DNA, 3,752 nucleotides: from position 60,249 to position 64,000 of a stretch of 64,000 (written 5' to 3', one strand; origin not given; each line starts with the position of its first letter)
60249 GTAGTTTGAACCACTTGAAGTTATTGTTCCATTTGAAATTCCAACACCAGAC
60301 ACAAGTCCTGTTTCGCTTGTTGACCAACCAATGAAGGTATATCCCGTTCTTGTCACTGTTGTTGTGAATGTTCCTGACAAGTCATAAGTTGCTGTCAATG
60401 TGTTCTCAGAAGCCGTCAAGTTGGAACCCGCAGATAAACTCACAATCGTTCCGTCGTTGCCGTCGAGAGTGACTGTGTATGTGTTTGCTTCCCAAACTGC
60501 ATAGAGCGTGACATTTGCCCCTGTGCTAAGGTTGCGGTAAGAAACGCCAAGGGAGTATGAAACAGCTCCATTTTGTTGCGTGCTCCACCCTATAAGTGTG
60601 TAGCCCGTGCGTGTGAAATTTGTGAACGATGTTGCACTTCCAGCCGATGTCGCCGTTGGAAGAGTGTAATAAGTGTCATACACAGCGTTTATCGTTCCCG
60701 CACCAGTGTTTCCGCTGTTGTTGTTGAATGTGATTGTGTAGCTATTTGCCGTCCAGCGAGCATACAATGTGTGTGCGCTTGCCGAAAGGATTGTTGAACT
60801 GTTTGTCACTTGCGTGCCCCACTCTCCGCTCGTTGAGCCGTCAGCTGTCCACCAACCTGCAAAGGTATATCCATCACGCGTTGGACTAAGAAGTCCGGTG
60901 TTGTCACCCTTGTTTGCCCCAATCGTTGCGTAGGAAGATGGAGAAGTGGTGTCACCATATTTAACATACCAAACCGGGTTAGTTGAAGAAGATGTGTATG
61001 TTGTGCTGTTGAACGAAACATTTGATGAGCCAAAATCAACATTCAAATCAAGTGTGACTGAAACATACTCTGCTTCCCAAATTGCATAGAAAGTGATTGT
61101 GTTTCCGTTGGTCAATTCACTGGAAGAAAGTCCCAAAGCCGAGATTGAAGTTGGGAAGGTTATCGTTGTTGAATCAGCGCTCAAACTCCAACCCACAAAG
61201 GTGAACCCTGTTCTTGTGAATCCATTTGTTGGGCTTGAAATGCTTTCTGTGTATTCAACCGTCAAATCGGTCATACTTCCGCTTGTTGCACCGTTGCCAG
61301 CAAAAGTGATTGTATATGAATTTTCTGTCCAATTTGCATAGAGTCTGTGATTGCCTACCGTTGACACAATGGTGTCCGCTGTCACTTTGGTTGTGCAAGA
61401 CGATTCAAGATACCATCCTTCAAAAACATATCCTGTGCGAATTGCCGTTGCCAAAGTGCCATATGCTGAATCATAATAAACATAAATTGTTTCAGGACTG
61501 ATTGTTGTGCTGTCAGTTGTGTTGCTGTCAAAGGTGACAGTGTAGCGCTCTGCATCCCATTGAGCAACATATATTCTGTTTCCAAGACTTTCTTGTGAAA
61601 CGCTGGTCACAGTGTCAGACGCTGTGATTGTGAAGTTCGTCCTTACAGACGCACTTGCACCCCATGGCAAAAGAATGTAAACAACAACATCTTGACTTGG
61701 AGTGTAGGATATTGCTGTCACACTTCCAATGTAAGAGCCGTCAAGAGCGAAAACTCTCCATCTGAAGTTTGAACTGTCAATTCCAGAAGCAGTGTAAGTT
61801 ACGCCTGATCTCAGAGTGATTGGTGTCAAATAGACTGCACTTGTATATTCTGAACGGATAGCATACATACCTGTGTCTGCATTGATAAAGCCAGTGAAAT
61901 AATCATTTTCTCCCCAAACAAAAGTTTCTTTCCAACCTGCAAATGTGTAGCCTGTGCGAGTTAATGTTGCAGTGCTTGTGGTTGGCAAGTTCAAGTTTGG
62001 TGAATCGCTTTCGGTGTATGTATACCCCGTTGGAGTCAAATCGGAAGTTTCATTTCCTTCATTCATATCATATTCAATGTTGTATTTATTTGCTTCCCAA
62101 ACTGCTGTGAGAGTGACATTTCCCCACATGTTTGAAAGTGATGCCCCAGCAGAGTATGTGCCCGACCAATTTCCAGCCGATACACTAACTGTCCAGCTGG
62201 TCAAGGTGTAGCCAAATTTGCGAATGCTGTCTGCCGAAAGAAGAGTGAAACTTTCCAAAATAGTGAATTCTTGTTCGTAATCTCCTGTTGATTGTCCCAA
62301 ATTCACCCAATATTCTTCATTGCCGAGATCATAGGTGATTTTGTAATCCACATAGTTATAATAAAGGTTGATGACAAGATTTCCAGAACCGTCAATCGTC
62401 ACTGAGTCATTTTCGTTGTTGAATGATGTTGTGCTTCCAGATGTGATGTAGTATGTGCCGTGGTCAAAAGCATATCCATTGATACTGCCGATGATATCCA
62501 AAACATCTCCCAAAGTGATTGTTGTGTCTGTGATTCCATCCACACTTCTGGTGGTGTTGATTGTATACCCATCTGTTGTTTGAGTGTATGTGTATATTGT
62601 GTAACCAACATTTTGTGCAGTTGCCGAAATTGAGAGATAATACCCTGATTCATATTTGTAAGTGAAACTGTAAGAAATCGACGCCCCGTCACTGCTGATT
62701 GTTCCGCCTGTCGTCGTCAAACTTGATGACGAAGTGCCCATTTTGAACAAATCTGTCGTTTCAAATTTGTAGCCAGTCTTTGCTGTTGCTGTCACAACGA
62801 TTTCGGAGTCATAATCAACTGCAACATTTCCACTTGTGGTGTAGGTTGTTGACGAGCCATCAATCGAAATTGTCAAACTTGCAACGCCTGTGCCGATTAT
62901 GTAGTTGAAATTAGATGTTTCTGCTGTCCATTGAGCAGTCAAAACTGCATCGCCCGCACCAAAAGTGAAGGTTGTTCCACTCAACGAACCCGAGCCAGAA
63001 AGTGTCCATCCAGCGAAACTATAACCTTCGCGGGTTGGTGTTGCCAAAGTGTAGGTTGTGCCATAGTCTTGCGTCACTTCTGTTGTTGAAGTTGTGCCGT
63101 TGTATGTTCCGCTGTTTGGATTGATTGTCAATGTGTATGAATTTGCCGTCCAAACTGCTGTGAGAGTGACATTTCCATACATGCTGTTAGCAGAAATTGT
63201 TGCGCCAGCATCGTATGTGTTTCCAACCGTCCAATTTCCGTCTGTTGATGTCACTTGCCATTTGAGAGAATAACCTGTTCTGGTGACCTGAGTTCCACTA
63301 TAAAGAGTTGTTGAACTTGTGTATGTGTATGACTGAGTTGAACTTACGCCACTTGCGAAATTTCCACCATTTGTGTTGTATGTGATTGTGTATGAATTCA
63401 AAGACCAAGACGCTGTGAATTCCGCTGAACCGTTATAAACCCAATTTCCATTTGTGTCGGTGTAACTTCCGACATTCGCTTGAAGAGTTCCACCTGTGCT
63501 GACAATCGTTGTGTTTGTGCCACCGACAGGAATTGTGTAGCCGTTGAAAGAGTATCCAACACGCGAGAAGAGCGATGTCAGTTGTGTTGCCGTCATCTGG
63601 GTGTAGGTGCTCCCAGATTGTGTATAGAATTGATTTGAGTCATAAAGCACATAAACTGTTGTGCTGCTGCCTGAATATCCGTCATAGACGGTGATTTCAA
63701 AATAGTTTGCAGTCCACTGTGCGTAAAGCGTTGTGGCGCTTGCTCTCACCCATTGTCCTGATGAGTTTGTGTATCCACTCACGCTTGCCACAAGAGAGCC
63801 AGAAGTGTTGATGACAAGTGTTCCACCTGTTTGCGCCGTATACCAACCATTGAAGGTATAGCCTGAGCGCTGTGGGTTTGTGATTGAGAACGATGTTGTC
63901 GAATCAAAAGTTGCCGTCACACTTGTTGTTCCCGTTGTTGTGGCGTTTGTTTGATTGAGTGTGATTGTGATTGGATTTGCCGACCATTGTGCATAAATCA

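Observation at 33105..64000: Uninterrupted >30.9 kb ORF: a surface protein of more than 10,297 residues, still open at the window edge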

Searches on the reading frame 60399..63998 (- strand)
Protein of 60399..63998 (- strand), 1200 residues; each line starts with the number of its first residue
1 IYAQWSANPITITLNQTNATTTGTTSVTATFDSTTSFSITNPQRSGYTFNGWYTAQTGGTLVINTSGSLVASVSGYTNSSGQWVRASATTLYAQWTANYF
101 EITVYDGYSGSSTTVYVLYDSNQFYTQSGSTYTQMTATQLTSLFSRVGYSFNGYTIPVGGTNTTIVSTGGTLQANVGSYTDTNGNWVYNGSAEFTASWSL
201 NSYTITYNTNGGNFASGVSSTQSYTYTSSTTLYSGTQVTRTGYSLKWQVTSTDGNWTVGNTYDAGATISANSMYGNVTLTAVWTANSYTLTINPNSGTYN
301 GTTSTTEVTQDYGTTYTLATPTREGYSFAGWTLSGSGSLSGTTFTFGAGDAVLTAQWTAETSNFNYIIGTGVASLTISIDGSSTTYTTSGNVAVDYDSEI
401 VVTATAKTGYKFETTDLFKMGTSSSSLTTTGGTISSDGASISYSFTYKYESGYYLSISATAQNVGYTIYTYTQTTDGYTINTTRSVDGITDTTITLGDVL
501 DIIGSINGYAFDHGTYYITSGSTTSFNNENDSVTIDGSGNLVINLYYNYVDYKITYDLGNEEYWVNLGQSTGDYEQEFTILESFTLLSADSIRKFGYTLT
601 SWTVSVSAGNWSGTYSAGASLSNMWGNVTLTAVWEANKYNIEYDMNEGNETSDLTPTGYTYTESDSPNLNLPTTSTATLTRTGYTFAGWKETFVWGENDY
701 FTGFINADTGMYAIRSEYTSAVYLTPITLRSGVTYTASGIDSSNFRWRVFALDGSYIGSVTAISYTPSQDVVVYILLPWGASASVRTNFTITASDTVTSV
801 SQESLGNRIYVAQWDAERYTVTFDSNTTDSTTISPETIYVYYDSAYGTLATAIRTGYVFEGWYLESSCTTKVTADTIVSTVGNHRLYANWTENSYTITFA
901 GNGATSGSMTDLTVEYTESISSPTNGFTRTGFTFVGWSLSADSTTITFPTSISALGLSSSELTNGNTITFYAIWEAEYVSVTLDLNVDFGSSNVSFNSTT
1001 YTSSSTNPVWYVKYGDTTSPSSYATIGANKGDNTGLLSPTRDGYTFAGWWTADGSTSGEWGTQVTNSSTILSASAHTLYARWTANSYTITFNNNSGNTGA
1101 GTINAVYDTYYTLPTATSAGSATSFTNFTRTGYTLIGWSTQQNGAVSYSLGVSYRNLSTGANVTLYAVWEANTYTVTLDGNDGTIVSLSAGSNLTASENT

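Call 28: search_protein_families(library=pfam, proteins=[window:60999-63998:-], max_evalue=0.1)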
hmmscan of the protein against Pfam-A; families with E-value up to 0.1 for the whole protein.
window:60999-63998:- (1000 aa): 2 families
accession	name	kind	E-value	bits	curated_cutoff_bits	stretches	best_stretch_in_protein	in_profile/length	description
PF09479.16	Flg_new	-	3.8e-37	126.6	27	5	819-888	1-64/65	Listeria-Bacteroides repeat domain (List_Bact_rpt)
PF18998.6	Flg_new_2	-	5.4e-05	23.5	23.6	1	288-360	1-72/73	Divergent InlB B-repeat domain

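Call 46: search_protein_representatives(protein=window:60399-63998:-)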
Query: 1200 residues. Proteins with E-value up to 0.001 (for the whole library): 31432; up to 1e-10: 17554; up to 1e-30: 4354. The best 150 are listed.
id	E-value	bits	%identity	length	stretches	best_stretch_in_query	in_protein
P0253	0.0e+00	1040.6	41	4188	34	819-975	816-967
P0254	4.2e-284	962.3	41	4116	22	885-1181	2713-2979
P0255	1.9e-272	923.7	41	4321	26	794-1185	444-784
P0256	1.9e-266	903.9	40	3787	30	832-938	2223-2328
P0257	2.1e-247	840.8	35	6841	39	799-988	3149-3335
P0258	4.9e-246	836.3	44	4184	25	1-156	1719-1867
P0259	3.5e-235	800.3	38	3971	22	349-1189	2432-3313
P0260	2.1e-231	787.8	38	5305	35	806-948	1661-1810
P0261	1.5e-228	778.4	40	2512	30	839-940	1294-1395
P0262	7.2e-228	776.1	45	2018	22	820-916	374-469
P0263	1.0e-222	759.1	37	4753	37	278-364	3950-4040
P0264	1.5e-220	751.9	36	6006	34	809-953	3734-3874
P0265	3.7e-220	750.5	35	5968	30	806-984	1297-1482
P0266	1.2e-213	729.0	34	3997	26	1038-1184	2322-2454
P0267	3.5e-211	720.8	33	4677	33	875-1184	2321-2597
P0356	1.2e-131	457.5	34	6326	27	814-983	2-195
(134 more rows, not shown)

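Call 57: find_encoding_contigs(protein=P0259, flank=10000, max_places=3)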
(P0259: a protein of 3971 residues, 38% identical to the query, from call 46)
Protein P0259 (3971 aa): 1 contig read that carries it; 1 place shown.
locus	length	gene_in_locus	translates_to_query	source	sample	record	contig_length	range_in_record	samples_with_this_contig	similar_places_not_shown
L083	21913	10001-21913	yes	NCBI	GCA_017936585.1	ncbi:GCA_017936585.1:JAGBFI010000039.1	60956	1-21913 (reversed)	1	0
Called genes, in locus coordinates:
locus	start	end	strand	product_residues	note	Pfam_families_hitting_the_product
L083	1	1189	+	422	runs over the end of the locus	PF07690:MFS_1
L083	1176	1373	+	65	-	-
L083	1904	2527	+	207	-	-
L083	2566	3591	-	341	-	PF01520:Amidase_3, PF01471:PG_binding_1, PF09374:PG_binding_3 (faint), PF01471:PG_binding_1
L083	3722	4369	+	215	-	-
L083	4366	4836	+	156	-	-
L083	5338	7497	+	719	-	PF03477:ATP-cone, PF13597:NRDD, PF01228:Gly_radical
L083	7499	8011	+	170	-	PF13353:Fer4_12, PF04055:Radical_SAM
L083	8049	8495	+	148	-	PF22769:DCD (weak), PF00692:dUTPase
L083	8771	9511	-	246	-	PF02535:Zip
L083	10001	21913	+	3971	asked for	PF09479:Flg_new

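Call 58: find_encoding_contigs(protein=P0356, flank=10000, max_places=3)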
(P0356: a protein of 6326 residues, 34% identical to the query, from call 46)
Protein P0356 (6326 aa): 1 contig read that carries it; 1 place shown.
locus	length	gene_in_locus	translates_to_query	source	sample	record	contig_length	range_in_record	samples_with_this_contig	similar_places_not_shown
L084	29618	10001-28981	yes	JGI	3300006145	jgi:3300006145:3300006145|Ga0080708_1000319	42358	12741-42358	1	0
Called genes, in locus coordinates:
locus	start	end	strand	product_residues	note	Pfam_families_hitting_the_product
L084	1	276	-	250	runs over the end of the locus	PF02535:Zip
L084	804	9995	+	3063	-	PF09479:Flg_new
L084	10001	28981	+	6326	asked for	PF09479:Flg_new, PF18998:Flg_new_2 (weak), PF09479:Flg_new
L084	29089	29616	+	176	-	?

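Call 61: search_protein_families(library=pfam, proteins=[L084:804-2003:+, L083:10001-11200:+], max_evalue=1)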
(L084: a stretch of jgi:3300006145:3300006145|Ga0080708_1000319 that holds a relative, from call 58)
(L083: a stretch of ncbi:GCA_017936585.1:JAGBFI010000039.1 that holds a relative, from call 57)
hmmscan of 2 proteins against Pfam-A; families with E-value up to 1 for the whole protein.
L084:804-2003:+ (400 aa): 2 families
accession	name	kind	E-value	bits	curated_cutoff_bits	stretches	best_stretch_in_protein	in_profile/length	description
PF06480.20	FtsH_ext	-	0.089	13.4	25.5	1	17-83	10-79/103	FtsH Extracellular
PF14977.11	FAM194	-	0.29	10.9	27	0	53-89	12-48/202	FAM194 protein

L083:10001-11200:+ (400 aa): 1 family
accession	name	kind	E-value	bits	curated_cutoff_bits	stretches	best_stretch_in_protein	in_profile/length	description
PF09479.16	Flg_new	-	9.1e-07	29.4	27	1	305-371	1-57/65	Listeria-Bacteroides repeat domain (List_Bact_rpt)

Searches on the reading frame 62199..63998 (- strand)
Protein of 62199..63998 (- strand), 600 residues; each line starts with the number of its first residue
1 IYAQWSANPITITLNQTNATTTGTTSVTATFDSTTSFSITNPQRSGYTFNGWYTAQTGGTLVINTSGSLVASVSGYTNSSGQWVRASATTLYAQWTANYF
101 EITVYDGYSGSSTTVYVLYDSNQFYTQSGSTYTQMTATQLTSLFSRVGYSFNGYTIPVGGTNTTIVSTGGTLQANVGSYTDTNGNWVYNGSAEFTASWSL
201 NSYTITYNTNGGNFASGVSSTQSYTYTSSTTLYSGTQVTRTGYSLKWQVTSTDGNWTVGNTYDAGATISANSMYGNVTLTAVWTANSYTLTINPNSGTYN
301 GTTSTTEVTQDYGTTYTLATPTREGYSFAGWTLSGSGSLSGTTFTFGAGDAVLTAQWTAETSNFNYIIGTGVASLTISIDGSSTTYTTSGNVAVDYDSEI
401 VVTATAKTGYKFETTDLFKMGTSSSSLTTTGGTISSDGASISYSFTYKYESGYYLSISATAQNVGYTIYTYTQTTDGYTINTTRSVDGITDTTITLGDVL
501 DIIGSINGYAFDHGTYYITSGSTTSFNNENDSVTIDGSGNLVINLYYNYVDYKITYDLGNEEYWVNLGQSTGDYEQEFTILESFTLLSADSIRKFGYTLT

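Call 10: find_homologous_proteins(query=window:62199-63998:-, max_evalue=0.00001)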
Query window:62199-63998:- (600 aa): 523 proteins with E <= 0.00001 among 8000 candidates; the best 120 are listed.
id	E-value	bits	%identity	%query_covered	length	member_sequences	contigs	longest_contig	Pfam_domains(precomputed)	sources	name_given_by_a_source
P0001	6.1e-75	271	31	77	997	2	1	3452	PF09479.17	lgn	-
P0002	8.2e-74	268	36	60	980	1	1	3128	PF09479.17,PF18998.7,PF23915.2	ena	-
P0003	3.6e-65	239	31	74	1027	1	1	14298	PF09479.17,PF18998.7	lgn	-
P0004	2.9e-62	230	34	46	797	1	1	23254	PF09479.17,PF18998.7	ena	-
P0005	4.6e-62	229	47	28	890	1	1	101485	PF09479.17,PF18998.7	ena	-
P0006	6.1e-60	222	53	14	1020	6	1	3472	PF09479.17,PF18998.7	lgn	-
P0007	7.8e-60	221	39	61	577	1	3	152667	PF09479.17,PF18998.7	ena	-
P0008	3.0e-56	210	38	61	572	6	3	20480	PF09479.17,PF18998.7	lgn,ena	-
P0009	1.3e-55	208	32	69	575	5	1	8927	PF09479.17,PF18998.7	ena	-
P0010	9.3e-55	205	24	70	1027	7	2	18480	PF09479.17,PF18998.7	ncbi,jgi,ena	-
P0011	7.0e-53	199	27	74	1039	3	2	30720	PF09479.17,PF18998.7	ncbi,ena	-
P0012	9.2e-53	198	35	61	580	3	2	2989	PF09479.17,PF18998.7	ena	-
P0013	5.9e-52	195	43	28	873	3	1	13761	PF09479.17,PF18998.7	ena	-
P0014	9.9e-52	195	33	69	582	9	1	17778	PF09479.17,PF18998.7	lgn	-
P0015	3.5e-51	193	27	79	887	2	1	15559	PF09479.17,PF18998.7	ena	-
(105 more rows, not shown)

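Call 22: find_related_loci(query=window:62199-63998:-, collection=genome_contigs, flank=10000)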
Query window:62199-63998:- (600 aa) in genome_contigs; peptide patterns used: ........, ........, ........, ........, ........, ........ (x = any residue, [..] = any of these).
599 stretches matched a pattern (row limit reached: there are more); 406 encode a relative of the query (tblastn E <= 1e-3); the best 80 are kept; 76 distinct loci.
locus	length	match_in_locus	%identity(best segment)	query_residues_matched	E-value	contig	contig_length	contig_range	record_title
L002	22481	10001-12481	38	1-412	2e-49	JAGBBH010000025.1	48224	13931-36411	MAG: Clostridia bacterium isolate RGIG8962 Water_deer_Rectum-2__c154422, whole genome shotgun sequence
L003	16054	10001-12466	29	1-600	2e-44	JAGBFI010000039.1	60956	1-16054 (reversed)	MAG: Clostridia bacterium isolate RGIG9067 Water_deer_Rectum.Co__c1395592, whole genome shotgun sequence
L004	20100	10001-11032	37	1-332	4e-37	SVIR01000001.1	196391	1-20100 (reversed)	MAG: Clostridiales bacterium isolate SIG414 NODE_1088_length_196391_cov_1.995954, whole genome shotgun sequence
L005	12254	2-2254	36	1-412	7e-31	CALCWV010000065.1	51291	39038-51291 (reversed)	MAG TPA_asm: uncultured Clostridia bacterium isolate SRR1747054_bin.9_CONCOCT_v1.1_MAG genome assembly, contig: ERZ80828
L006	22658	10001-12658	28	1-580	4e-30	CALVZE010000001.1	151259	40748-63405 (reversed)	MAG: uncultured Clostridia bacterium isolate BRZ_PH__bin59 genome assembly, contig: BRZ_PH__NODE_107_length_151259_cov_8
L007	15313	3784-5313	34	3-412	1e-29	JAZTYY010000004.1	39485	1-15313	MAG: Eubacteriales bacterium isolate T1900045325_YK20190014.MAGScoT_cleanbin_000005 SGB_6433_k141_441876, whole genome s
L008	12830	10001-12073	34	1-412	1e-29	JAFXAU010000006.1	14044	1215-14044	MAG: Bacteroidales bacterium isolate RGIG6246 Sheep_Rectum-2__c260537, whole genome shotgun sequence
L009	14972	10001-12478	32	1-413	2e-29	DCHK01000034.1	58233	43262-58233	MAG TPA_asm: Bacteroidales bacterium UBA1754 UBA1754_contig_3373, whole genome shotgun sequence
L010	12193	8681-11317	32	1-480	2e-29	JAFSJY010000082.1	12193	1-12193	MAG: Acholeplasmatales bacterium isolate RGIG3211 Goat_Reticulum-2__c550380, whole genome shotgun sequence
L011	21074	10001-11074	34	1-398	2e-27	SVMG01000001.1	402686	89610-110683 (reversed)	MAG: Oscillospiraceae bacterium isolate SIG507 NODE_102_length_402686_cov_10.416006, whole genome shotgun sequence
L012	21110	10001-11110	35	1-361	4e-27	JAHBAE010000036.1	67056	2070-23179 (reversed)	MAG: Kiritimatiellae bacterium isolate MB2.95_2 k101_427591, whole genome shotgun sequence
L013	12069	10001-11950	34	1-412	9e-27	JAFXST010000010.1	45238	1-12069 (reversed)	MAG: Kiritimatiellae bacterium isolate RGIG6712 Sheep_Rumen-2__c110642, whole genome shotgun sequence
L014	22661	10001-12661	32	1-412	9e-27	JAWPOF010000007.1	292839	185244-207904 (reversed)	MAG: Alphaproteobacteria bacterium isolate KG228-117 k141_151046, whole genome shotgun sequence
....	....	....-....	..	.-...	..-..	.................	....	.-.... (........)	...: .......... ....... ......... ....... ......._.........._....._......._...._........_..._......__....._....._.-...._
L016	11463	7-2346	32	1-431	5e-26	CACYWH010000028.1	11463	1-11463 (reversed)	MAG: uncultured Erysipelotrichaceae bacterium isolate RUG12335 genome assembly, contig: RUG12335_asm_28, whole genome sh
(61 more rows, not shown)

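Call 80: find_related_loci(query=window:62199-63998:-, collection=metagenome_contigs, flank=10000)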
Query window:62199-63998:- (600 aa) in metagenome_contigs; peptide patterns used: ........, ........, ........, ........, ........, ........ (x = any residue, [..] = any of these).
600 stretches matched a pattern (row limit reached: there are more); 276 encode a relative of the query (tblastn E <= 1e-3); the best 80 are kept; 80 distinct loci.
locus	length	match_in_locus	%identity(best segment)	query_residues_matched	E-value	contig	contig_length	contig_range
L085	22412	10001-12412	30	1-557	1e-40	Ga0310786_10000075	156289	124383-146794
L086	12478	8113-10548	37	1-578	4e-33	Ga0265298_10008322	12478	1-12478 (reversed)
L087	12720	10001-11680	38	1-394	1e-31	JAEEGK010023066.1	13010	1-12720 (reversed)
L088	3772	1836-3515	38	1-359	2e-31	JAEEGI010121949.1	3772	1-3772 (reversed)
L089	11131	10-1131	34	1-367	2e-29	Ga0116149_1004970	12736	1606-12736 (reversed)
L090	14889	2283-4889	31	1-519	7e-27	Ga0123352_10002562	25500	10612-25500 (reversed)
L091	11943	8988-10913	36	3-345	9e-26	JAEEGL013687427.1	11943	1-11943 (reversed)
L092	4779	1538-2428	34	1-331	2e-25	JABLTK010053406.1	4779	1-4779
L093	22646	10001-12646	34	1-412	2e-25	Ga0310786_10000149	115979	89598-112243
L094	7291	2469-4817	39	1-433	1e-23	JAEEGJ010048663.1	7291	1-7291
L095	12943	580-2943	35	1-412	1e-22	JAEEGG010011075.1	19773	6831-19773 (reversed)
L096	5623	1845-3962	32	1-392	2e-22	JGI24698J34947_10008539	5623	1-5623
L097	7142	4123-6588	43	18-412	2e-21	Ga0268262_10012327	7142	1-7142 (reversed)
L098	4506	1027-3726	35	1-404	6e-21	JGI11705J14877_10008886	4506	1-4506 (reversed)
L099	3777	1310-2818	32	1-391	6e-21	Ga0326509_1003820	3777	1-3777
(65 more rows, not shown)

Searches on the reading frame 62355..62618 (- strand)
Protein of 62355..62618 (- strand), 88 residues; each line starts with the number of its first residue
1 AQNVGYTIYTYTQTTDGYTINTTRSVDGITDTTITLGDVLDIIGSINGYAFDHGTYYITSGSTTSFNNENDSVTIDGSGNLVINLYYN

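Call 88: search_protein_families(library=pfam, alignment_id=A2, max_evalue=1)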
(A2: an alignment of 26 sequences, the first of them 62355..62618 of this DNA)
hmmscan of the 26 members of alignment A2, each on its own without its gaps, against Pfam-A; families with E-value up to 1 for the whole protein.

A. member 1, window:62355-62618:- (88 aa): 0 families

B. families by the number of members that match (of 26 scanned): 11 families
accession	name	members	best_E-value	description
PF19062.5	DUF5758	1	0.017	Family of unknown function (DUF5758)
PF17185.10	NlpE_C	1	0.031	NlpE C-terminal OB domain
PF18573.7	BclA_C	1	0.035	BclA C-terminal domain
PF09167.16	DUF1942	1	0.04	Domain of unknown function (DUF1942)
PF06458.18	MucBP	1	0.068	MucBP domain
PF16392.11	DUF5001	1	0.074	Ig-like domain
PF18020.7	TIG_2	1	0.083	TIG domain found in plexin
PF23300.3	HEAT_Nup120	1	0.1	Nucleoporin Nup120, HEAT repeats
PF17965.7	MucBP_2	1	0.11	Mucin binding domain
PF00250.24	Forkhead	1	0.11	Forkhead domain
PF13648.12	Lipocalin_4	1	0.52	Lipocalin-like domain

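Call 89: search_solved_structures(query=A2, max_evalue=1)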
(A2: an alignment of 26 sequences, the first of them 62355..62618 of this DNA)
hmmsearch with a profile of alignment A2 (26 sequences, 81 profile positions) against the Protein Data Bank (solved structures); distinct sequences matched with E-value up to 1: 4.
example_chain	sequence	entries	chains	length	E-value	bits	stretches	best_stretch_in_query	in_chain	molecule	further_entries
9m72_B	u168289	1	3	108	0.51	13.9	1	2-52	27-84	Light chain of 4E2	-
6h3u_L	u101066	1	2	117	0.63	13.6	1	2-44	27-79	scFv 4B6 VL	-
9tgn_A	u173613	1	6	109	0.76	13.4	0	2-45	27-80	ZD11-VL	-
1a14_L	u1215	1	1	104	0.99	13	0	2-45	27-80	NC10 FV (LIGHT CHAIN)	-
